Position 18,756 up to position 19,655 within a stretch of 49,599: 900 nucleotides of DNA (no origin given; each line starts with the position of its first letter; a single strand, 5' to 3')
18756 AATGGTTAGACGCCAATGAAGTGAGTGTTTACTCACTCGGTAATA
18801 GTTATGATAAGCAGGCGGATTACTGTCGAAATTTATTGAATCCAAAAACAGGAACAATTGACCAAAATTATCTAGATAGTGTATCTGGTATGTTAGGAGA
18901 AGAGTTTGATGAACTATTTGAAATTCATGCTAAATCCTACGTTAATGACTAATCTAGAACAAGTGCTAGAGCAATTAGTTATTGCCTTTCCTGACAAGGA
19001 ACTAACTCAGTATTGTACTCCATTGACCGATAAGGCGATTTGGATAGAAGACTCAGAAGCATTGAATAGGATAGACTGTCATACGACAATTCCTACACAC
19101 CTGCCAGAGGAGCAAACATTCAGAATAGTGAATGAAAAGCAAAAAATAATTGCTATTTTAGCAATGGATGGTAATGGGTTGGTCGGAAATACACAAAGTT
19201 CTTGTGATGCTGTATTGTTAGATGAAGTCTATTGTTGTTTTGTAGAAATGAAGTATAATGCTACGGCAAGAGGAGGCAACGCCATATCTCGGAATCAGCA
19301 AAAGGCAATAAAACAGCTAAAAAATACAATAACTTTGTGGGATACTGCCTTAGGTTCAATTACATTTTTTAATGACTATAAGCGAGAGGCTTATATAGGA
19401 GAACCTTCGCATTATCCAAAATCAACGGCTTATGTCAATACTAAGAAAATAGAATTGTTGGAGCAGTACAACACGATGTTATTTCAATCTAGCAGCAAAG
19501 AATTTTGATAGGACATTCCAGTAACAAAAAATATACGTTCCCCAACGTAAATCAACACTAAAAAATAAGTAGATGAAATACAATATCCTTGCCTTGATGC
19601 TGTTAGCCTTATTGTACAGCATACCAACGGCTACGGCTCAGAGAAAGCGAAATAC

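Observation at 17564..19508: Translationally coupled OLD/ABC-ATPase plus small partner: candidate two-gene anti-phage module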

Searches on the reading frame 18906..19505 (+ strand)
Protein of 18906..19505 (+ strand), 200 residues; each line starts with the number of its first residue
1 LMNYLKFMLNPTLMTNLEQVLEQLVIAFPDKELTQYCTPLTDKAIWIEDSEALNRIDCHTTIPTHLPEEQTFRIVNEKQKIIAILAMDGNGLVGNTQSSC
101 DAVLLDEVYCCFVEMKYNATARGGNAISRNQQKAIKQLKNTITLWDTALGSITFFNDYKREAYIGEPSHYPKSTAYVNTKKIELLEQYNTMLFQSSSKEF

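Call 4: search_protein_families(library=pfam, proteins=[window:18906-19505:+], max_evalue=1)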
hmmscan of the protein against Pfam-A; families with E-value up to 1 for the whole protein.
window:18906-19505:+ (200 aa): 0 families

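Call 5: search_protein_families(library=padloc, proteins=[window:18906-19505:+], max_evalue=1)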
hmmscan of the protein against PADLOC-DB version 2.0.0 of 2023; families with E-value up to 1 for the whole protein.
window:18906-19505:+ (200 aa): 2 families
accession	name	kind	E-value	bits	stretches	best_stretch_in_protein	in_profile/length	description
PDLC04563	PDC-M29B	-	5.4e-09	34.4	1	41-192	15-155/164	-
PDLC04564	PDC-M29B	-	0.034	12.1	1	74-146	43-110/162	-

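Call 6: search_protein_families(library=ncbifam, proteins=[window:18945-19505:+], max_evalue=1)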
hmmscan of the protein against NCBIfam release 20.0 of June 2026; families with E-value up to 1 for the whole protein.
window:18945-19505:+ (187 aa): 1 family
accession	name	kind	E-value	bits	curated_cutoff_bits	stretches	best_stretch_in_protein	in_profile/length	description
NF009150.0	PRK12497.1-3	equivalog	0.034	14.2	81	1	88-132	40-84/118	YraN family protein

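Call 7: search_protein_families(library=phrogs, proteins=[window:18945-19505:+], max_evalue=1)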
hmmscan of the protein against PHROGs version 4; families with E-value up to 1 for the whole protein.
window:18945-19505:+ (187 aa): 1 family
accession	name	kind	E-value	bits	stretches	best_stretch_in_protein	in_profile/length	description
phrog_38070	-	unknown function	0.11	13.6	1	10-40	59-89/154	-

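Call 9: search_solved_structures(query=window:18945-19505:+, max_evalue=10)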
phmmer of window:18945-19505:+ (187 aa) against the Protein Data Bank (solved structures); distinct sequences matched with E-value up to 10: 3.
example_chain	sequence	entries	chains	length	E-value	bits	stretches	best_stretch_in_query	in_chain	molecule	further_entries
7upp_A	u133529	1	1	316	4.9e-06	29.8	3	10-67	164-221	DHT03 protein A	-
7upp_B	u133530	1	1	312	0.00012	25.3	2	4-65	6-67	DHT03 protein B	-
7upq_A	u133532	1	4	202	0.0065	19.6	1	11-67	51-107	DHT03 protein A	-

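Call 11: find_homologous_proteins(query=window:18945-19505:+, max_evalue=0.001)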
Query window:18945-19505:+ (187 aa): 1 proteins with E <= 0.001 among 56 candidates.
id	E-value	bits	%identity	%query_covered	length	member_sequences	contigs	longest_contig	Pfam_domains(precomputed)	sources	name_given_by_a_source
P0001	4.9e-121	419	100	100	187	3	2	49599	-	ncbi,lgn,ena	-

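Call 22: search_protein_representatives(protein=window:18945-19505:+)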
Query: 187 residues. Proteins with E-value up to 0.001 (for the whole library): 121; up to 1e-10: 35; up to 1e-30: 2. The best 121 are listed.
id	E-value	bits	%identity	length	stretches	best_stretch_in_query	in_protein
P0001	1.6e-121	418.9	100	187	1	1-187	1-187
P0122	9.2e-36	139.6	41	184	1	1-187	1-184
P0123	3.4e-28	115.0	46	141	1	1-134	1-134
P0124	1.0e-20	90.7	64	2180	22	68-85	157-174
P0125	9.1e-19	84.3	35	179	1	1-187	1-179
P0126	2.7e-18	82.8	31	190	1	5-187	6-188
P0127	3.0e-18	82.6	36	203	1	27-186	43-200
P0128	5.4e-18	81.8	36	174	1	54-187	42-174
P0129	6.6e-17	78.2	36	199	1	53-186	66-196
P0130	2.6e-16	76.3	39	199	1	59-185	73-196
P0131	7.8e-16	74.7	34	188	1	28-187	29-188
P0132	2.1e-15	73.3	39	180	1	54-187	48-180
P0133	5.2e-15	72.1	35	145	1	57-186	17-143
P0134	1.2e-14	70.9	35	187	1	28-187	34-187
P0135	3.0e-14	69.6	32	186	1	28-187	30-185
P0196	2.7e-06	43.7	32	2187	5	77-118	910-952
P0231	3.3e-04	36.9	29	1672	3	85-169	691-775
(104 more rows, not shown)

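Call 24: predict_structure(protein=window:18945-19505:+)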
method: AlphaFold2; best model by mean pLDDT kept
length: 187 residues; sequences in the alignment: 1
mean_pLDDT: 36.6   pTM: 0.26
mean pLDDT of the five models: 36.6, 35.9, 34.3, 32.1, 27.7
residues with pLDDT >= 90: 0; 70-90: 0; 50-70: 6; < 50: 181
segments of 3 or more residues with pLDDT < 50: 1-114, 124-187
pLDDT, mean of each block of 10 residues (from residue 1): 43 42 38 27 31 38 40 31 32 45 43 49 47 35 28 27 33 35 32
secondary structure, 60 per line:
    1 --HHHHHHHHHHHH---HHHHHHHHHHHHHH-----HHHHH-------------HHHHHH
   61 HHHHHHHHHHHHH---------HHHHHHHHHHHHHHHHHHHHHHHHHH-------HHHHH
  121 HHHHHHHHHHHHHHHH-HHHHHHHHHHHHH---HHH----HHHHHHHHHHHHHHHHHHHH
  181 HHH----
elements in order: H3-14 H18-31 H37-41 H55-73 H83-108 H116-136 H138-150 H161-183

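Call 28: search_solved_structures(query=A2, max_evalue=10, show_alignments=3)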
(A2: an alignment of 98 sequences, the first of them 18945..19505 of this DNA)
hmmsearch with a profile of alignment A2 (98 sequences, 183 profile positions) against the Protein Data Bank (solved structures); distinct sequences matched with E-value up to 10: 4.
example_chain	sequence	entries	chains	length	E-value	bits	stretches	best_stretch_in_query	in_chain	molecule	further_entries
5zvm_A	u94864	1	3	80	0.45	13.3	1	105-144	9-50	Spike glycoprotein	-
2bez_C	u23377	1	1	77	1.3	11.8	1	106-144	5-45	Spike glycoprotein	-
1zv8_A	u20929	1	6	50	1.8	11.4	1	107-144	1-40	E2 glycoprotein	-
7qca_SGG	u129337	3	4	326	3.1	10.6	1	17-85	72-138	Guanine nucleotide binding protein beta subunit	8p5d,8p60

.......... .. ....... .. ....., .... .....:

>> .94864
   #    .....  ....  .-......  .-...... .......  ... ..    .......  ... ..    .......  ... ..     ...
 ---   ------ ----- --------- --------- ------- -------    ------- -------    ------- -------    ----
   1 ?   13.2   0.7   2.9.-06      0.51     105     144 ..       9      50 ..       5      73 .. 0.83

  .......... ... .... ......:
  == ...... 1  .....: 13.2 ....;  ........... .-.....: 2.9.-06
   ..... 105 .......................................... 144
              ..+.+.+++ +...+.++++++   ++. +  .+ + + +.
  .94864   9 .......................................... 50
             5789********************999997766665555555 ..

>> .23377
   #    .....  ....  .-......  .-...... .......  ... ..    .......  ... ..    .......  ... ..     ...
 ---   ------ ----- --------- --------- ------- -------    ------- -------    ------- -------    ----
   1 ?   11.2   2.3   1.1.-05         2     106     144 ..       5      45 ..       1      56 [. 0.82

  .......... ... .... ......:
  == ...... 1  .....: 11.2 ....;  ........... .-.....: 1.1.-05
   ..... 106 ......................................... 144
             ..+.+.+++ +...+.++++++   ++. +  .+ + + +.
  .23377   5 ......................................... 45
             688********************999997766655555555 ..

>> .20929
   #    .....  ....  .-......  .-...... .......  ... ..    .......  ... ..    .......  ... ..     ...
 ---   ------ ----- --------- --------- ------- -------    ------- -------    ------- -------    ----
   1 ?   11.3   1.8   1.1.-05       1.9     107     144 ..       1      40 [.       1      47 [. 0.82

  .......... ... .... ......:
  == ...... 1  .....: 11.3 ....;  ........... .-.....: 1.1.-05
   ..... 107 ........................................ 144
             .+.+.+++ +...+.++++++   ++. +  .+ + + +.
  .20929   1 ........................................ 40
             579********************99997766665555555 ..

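Call 29: search_protein_families(library=padloc, alignment_id=A2, max_evalue=0.001)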
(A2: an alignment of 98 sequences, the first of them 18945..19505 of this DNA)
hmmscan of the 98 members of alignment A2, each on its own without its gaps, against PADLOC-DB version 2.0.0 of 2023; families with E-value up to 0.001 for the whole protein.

A. member 1, window:18945-19505:+ (187 aa): 1 family
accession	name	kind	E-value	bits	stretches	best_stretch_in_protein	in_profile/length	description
PDLC04563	PDC-M29B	-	4.3e-09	34.7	1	28-179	15-155/164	-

B. families by the number of members that match (of 98 scanned): 8 families
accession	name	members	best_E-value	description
PDLC04563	PDC-M29B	97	1.2e-23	-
PDLC04564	PDC-M29B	44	1.3e-10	-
PDLC04667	PDC-M47B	6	0.0004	-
PDLC04225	HEC-02B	3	0.00023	-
PDLC04219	HEC-02B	2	0.00034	-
PDLC04711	PDC-M56B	1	6.6e-05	-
PDLC04220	HEC-02B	1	0.00017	-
PDLC04229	HEC-02B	1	0.00027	-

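Call 30: search_protein_families(library=pfam, alignment_id=A2, max_evalue=0.1)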
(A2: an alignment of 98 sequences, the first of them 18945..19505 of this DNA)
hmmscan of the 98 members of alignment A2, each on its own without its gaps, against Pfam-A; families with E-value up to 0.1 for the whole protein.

A. member 1, window:18945-19505:+ (187 aa): 0 families

B. families by the number of members that match (of 98 scanned): 45 families (the first 25 are shown)
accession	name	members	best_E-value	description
PF14082.12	SduA_C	10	0.00058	Shedu protein SduA, C-terminal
PF13588.12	HSDR_N_2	6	0.004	Type I restriction enzyme R protein N terminus (HSDR_N)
PF15411.12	PH_10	3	0.016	Pleckstrin homology domain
PF24711.1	YxiG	2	0.00033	YxiG-like protein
PF22794.1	jr-ZPR1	2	0.032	ZPR1 jelly-roll domain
PF08011.17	PDDEXK_9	2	0.034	PD-(D/E)XK nuclease superfamily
PF14677.12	FANCI_S3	1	0.0019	FANCI solenoid 3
PF15237.11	PTRF_SDPR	1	0.0036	PTRF/SDPR family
PF24046.1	At4g08330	1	0.0052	At4g08330 beta-tent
PF08785.16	Ku_PK_bind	1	0.0061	Ku C terminal domain like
PF10786.14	HI_0552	1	0.0084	HI_0552 protein family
PF21431.3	Col-Pyo_DNase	1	0.009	Colicin/Pyocin-S2, DNase domain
PF03834.20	Rad10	1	0.011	Binding domain of DNA repair protein Ercc1 (rad10/Swi10)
PF12277.13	DUF3618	1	0.016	Protein of unknown function (DUF3618)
PF24413.1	W02B3_4_N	1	0.021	W02B3.4-like, N-terminal domain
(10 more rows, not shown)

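Call 34: predict_structure(alignment_id=A2)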
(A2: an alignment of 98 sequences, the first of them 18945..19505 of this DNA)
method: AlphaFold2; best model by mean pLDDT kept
length: 187 residues; sequences in the alignment: 98
mean_pLDDT: 96.3   pTM: 0.92
mean pLDDT of the five models: 96.3, 95.7, 95.7, 95.5, 95.0
residues with pLDDT >= 90: 177; 70-90: 10; 50-70: 0; < 50: 0
segments of 3 or more residues with pLDDT < 50: none
pLDDT, mean of each block of 10 residues (from residue 1): 94 95 97 97 97 97 98 96 95 98 96 97 98 92 95 95 97 98 98
secondary structure, 60 per line:
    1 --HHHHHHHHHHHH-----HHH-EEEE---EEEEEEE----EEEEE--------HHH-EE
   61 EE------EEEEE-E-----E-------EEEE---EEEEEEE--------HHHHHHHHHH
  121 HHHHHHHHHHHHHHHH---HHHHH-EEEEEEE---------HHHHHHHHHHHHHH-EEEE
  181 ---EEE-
elements in order: H3-14 E24-27 E31-37 E42-46 E59-62 E69-73 E89-92 E96-102 H111-136 H140-144 E146-152 H162-175 E177-180 E184-186

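Call 49: fold_search(model_id=the predicted structure, library=pdb)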
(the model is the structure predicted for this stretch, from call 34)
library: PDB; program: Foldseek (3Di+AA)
matches with E <= 10: 382; with E <= 0.001: 0
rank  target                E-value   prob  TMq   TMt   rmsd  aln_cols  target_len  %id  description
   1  5liz                  1.4e-02  0.99  0.35  0.13   4.0       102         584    8  The structure of Nt.BspD6I nicking endonuclease with all cysteines mutated by serine residues at 0.19 nm resolution . (released 2017-08-02)
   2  5liq_B                3.4e-02  0.94  0.33  0.13   4.3       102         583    9  The structure of C160S,C508S,C578S mutant of Nt.BspD6I nicking endonuclease at 0.185 nm resolution . (released 2017-08-02)
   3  2ewf                  4.1e-02  0.96  0.36  0.13   3.9       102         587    9  Crystal structure of the site-specific DNA nickase N.BspD6I (released 2006-11-21)
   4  5lhc_A                5.3e-02  0.91  0.34  0.13   4.2       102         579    7  The structure of D456A mutant of Nt.BspD6I nicking endonuclease at 0.24 nm resolution . (released 2017-08-16)
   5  6qnz_B                6.5e-02  0.90  0.34  0.13   4.2       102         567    8  Crystal structure of the site-specific DNA nickase N.BspD6I E418A Mutant (released 2020-03-04)
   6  5lhc_B                6.9e-02  0.89  0.33  0.13   4.3       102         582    8  The structure of D456A mutant of Nt.BspD6I nicking endonuclease at 0.24 nm resolution . (released 2017-08-16)
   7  6qnz_A                1.0e-01  0.84  0.34  0.13   4.2       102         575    8  Crystal structure of the site-specific DNA nickase N.BspD6I E418A Mutant (released 2020-03-04)
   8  5liq_A                1.1e-01  0.84  0.34  0.12   4.3       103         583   10  The structure of C160S,C508S,C578S mutant of Nt.BspD6I nicking endonuclease at 0.185 nm resolution . (released 2017-08-02)
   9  9c1m_G                1.3e-01  0.18  0.20  0.10   7.6       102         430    8  HerA-DUF assembly 1 (released 2025-06-04)
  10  7bdv_B                1.5e-01  0.25  0.25  0.16   6.8       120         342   14  Structure of Can2 from Sulfobacillus thermosulfidooxidans in complex with cyclic tetra-adenylate (cA4) (released 2021-03-03)
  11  1xmx                  1.5e-01  0.21  0.23  0.13   7.8       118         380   10  Crystal structure of protein VC1899 from Vibrio cholerae (released 2004-11-16)
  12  8z4i_B                1.7e-01  0.30  0.28  0.16   6.1       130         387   11  crystal structure of Cdn1 in complex with cA3 (released 2026-02-04)
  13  1zkp_A                1.7e-01  0.15  0.22  0.18   9.8       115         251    8  1.5A Resolution Crystal Structure of a Metallo Beta Lactamase Family Protein, the ELAC Homolgue of Bacillus anthracis, (released 2005-06-21)
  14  8dgc_A                1.7e-01  0.10  0.22  0.03  16.0       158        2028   11  Avs3 bound to phage PhiV-1 terminase (released 2022-08-03)
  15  5j1p                  2.0e-01  0.51  0.27  0.29  14.1        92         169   14  Lassa virus L protein cap-snatching endonuclease. Bound to two manganese ions (released 2016-06-29)
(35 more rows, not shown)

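Call 73: find_encoding_contigs(protein=P0001, flank=1000, max_places=4)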
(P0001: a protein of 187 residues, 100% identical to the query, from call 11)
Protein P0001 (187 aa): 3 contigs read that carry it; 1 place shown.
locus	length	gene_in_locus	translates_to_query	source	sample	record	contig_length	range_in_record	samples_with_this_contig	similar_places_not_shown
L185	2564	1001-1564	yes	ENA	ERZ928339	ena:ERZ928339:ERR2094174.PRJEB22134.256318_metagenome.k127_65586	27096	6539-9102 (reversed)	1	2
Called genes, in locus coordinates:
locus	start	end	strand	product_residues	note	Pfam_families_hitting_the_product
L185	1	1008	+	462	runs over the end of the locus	PF11398:DUF2813 (faint), PF13175:AAA_15, PF13304:AAA_21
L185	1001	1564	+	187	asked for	-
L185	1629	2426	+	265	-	-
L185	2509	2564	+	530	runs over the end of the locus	PF01645:Glu_synthase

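Call 75: fold_search(model_id=the predicted structure, library=viral)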
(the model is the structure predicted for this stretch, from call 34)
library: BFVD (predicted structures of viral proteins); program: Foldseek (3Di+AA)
matches with E <= 10: 584; with E <= 0.001: 0
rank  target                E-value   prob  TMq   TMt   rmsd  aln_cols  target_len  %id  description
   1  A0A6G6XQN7            3.9e-02  0.25  0.21  0.12  11.8       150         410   11  (no name in the UniProt tables at hand)
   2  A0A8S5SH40            4.1e-02  0.30  0.21  0.13   9.0       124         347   13  Endonuclease-like protein [Siphoviridae sp. ctBCr48]
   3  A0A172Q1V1            4.1e-02  0.25  0.26  0.26  15.0       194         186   14  Uncharacterized protein [Escherichia phage MX01]
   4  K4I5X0                4.7e-02  0.66  0.27  0.25   6.1        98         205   14  Uncharacterized protein [Salmonella phage STML-198]
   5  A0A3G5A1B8            5.7e-02  0.30  0.25  0.22   7.1       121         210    7  Uncharacterized protein [Harvfovirus sp.]
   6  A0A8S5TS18            6.9e-02  0.23  0.17  0.10   9.8       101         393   10  Endonuclease-like protein [Siphoviridae sp. ctEw721]
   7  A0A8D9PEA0            7.8e-02  0.16  0.15  0.15  10.2       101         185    9  Endonuclease Like Protein [Bacteriophage sp.]
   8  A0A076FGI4            9.4e-02  0.69  0.26  0.25   7.6       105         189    8  Putative RNA polymerase subunit RPB5 [Aureococcus anophagefferens virus]
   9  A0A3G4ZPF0            9.4e-02  0.23  0.27  0.12  15.4       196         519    8  Uncharacterized protein [Terrestrivirus sp.]
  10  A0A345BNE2            9.4e-02  0.15  0.24  0.11  18.8       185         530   11  (no name in the UniProt tables at hand)
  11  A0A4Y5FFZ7            9.4e-02  0.08  0.12  0.19  14.1       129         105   11  (no name in the UniProt tables at hand)
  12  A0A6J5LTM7            1.0e-01  0.23  0.25  0.30  11.1       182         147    7  Uncharacterized protein [uncultured Caudovirales phage]
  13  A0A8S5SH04            1.0e-01  0.20  0.19  0.14   9.8       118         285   11  Endonuclease-like protein [Siphoviridae sp. ctBCr48]
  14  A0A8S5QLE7            1.1e-01  0.30  0.24  0.19   5.7       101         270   15  Restriction endonuclease [Siphoviridae sp. ctVCm11]
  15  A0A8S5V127            1.1e-01  0.07  0.15  0.11  16.8       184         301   11  Endonuclease I [Siphoviridae sp. ct3r22]
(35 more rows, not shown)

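Call 76: search_protein_families(library=pfam, proteins=[P0124, P0196, P0231], max_evalue=0.0001)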
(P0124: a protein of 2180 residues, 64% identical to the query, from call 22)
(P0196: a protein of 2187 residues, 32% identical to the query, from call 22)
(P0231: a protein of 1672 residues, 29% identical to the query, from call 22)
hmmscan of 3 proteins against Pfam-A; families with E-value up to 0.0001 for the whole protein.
P0124 (2180 aa): 6 families
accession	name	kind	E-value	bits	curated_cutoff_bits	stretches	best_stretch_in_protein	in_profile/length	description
PF00041.27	fn3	-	3.3e-239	774.3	25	25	2097-2166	2-72/84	Fibronectin type III domain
PF25300.1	Fn3_Dep-1_3rd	-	1.4e-127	416.3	26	0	11-88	1-84/85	Dep-1 third Fn3-like domain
PF03846.20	SulA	-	3e-44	149.6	23.1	0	1934-1978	30-75/91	Cell division inhibitor SulA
PF07495.19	Y_Y_Y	-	1.1e-12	48.1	26.6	0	2064-2094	35-64/65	Y_Y_Y domain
PF20768.2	Topo_VI_alpha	-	3.1e-10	40.1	23.6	0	786-800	34-48/50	All-beta domain in DNA topoisomerase VI alpha subunit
PF13750.12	Big_3_3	-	2.6e-06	27.6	27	0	2064-2098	118-151/157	Bacterial Ig-like domain (group 3)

P0196 (2187 aa): 1 family
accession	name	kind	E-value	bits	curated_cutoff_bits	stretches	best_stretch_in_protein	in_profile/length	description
PF03793.24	PASTA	-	0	1353.9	23.2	32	2054-2115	2-63/64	PASTA domain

P0231 (1672 aa): 3 families
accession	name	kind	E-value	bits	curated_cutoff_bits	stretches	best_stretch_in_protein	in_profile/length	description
PF19028.6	TSP1_spondin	-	1.5e-47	160.1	41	6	1245-1295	1-52/52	Spondin-like TSP1 domain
PF00090.25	TSP_1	-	1.9e-35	121.3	21.6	4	1250-1295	3-49/49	Thrombospondin type 1 domain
PF19030.6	TSP1_ADAMTS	-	1.4e-12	48.1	23.8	0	994-1012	3-21/55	Thrombospondin type 1 domain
